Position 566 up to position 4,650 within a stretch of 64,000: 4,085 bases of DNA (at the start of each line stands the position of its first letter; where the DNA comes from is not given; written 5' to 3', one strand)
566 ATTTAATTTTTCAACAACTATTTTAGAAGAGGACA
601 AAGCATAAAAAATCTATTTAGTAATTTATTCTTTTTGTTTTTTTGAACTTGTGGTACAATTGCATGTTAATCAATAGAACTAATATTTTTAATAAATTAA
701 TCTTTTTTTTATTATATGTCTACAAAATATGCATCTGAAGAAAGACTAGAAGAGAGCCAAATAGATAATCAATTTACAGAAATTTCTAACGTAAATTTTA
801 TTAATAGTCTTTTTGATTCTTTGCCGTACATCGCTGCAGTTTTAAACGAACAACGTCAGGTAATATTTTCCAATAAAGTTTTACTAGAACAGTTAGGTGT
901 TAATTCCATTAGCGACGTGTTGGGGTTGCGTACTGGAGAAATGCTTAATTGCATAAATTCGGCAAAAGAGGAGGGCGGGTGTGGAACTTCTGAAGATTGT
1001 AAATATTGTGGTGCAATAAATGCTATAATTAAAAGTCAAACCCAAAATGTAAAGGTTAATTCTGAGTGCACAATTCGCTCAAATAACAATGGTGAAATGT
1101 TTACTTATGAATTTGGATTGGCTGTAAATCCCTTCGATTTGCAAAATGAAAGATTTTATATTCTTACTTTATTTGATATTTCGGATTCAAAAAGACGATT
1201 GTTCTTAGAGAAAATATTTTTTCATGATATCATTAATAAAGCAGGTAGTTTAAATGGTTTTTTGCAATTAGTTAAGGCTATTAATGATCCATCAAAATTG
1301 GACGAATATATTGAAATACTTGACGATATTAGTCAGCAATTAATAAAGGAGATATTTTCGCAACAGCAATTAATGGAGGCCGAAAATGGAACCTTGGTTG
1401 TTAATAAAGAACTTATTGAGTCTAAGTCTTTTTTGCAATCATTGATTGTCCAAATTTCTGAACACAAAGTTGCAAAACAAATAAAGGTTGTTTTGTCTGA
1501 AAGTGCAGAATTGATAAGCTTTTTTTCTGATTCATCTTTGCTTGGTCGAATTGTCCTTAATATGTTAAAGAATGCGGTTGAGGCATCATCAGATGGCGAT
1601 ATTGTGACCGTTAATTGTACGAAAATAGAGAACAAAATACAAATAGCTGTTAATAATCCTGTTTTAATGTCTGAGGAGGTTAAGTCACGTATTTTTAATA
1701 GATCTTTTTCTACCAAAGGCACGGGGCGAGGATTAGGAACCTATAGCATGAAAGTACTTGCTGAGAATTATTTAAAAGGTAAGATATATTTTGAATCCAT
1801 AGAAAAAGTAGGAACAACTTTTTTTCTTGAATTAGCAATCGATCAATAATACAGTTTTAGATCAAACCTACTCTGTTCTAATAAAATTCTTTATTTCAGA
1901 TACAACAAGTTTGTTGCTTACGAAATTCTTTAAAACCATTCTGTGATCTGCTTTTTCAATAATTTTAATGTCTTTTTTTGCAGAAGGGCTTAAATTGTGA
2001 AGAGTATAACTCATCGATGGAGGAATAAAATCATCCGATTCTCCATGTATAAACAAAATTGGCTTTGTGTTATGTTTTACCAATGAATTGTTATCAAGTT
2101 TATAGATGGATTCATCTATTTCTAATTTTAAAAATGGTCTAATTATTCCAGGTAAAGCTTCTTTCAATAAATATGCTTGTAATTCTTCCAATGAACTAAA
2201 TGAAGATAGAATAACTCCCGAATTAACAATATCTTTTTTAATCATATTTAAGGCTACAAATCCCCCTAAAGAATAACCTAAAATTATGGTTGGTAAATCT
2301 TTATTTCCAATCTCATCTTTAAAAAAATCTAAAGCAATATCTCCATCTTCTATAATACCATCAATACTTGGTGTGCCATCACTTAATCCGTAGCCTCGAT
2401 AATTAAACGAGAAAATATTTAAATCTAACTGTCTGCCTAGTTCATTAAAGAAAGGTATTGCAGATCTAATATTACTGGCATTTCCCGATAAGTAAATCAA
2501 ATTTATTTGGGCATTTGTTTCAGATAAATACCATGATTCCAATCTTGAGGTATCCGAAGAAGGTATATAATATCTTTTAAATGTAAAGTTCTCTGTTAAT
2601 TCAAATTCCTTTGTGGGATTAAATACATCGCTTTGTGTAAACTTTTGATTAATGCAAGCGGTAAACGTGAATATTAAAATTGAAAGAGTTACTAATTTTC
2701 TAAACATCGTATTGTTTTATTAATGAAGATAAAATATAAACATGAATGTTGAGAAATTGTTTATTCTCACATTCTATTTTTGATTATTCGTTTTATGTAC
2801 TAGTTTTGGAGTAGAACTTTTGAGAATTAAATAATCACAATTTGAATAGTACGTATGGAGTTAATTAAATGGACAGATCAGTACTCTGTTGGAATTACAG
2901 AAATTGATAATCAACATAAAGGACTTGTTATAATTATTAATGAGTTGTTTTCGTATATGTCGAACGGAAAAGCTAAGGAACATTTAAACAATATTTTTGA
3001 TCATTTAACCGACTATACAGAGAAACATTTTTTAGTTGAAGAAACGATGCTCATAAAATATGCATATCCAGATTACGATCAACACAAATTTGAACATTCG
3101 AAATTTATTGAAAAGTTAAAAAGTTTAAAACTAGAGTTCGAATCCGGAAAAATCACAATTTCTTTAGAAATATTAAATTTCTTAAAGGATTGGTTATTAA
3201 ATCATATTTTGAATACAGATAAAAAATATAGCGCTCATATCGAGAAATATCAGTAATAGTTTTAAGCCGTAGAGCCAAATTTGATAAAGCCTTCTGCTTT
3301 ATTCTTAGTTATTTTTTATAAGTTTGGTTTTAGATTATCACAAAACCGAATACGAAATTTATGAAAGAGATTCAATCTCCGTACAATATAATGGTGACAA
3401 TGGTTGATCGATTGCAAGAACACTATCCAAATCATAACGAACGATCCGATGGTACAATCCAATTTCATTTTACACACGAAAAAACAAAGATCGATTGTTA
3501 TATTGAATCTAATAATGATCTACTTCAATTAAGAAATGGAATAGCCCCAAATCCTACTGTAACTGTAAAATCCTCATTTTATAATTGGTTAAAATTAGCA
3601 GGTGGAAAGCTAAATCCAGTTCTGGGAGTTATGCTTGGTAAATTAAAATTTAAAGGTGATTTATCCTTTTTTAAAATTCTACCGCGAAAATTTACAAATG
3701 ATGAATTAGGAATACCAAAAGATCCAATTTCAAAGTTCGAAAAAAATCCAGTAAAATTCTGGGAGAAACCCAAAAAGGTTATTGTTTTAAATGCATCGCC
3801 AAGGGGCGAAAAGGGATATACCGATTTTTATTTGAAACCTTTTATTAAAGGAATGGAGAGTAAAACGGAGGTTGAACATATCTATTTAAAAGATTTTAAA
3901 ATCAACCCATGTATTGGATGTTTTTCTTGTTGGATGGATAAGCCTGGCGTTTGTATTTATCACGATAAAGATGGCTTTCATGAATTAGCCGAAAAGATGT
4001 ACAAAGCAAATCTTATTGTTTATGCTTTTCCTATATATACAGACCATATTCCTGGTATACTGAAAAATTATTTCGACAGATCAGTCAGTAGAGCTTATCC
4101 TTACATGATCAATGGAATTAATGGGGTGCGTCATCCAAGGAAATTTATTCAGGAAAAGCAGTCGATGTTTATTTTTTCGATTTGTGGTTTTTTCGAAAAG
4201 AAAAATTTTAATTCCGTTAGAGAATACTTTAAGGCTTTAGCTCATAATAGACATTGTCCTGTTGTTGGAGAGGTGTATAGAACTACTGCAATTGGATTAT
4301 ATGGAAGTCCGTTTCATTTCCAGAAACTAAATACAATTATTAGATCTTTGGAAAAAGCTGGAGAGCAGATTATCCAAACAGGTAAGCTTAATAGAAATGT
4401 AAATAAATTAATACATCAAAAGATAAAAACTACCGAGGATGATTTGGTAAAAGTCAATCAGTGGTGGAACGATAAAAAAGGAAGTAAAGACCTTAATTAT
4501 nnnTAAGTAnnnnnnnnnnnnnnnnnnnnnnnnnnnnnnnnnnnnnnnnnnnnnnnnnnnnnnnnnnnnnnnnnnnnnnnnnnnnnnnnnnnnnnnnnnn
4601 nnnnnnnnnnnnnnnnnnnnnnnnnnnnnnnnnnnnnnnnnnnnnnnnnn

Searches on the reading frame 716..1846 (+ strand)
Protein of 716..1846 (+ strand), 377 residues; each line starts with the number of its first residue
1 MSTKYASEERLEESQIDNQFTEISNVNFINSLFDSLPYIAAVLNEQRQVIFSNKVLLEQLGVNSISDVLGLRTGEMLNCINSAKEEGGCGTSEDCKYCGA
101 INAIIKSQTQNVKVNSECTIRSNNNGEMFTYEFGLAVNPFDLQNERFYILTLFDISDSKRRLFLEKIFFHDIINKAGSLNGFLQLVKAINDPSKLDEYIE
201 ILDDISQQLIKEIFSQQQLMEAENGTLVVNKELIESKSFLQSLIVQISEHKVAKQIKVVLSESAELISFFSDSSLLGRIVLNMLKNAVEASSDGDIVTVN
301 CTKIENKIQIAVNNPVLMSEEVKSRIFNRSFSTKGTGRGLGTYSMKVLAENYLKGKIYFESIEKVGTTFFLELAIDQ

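Call 65: search_protein_families(library=pfam, proteins=[window:716-1846:+], max_evalue=0.00001)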
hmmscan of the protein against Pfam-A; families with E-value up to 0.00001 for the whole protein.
window:716-1846:+ (377 aa): 2 families
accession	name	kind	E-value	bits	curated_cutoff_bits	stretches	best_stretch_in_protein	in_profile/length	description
PF02518.31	HATPase_c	-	2.6e-13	50.8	26.4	1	272-374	2-108/111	Histidine kinase-, DNA gyrase B-, and HSP90-like ATPase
PF14501.12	HATPase_c_5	-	5.2e-08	33.2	22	1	278-364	8-93/102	GHKL domain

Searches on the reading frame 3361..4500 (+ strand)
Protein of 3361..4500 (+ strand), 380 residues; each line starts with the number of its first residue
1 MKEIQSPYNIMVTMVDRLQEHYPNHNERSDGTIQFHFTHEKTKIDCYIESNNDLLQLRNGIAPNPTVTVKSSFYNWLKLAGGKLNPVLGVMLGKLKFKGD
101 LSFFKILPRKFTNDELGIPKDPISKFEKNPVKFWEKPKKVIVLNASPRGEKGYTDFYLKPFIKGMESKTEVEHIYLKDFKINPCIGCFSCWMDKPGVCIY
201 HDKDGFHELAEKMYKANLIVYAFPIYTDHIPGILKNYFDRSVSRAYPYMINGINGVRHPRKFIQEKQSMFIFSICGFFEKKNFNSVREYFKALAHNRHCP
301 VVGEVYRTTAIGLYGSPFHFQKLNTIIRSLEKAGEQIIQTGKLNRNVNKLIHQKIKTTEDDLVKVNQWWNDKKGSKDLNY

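Call 65: search_protein_families(library=pfam, proteins=[window:3361-4500:+], max_evalue=0.00001)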
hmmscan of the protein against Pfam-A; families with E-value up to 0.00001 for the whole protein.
window:3361-4500:+ (380 aa): 3 families
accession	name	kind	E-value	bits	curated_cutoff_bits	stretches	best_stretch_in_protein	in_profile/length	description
PF03358.20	FMN_red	-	2.4e-13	50.4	24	1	139-242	2-97/152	NADPH-dependent FMN reductase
PF02525.22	Flavodoxin_2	-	2.8e-09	37.4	27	1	138-277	1-137/198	Flavodoxin-like fold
PF02036.22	SCP2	-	4.7e-08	33.7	21.3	1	23-103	13-92/101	SCP-2 sterol transfer family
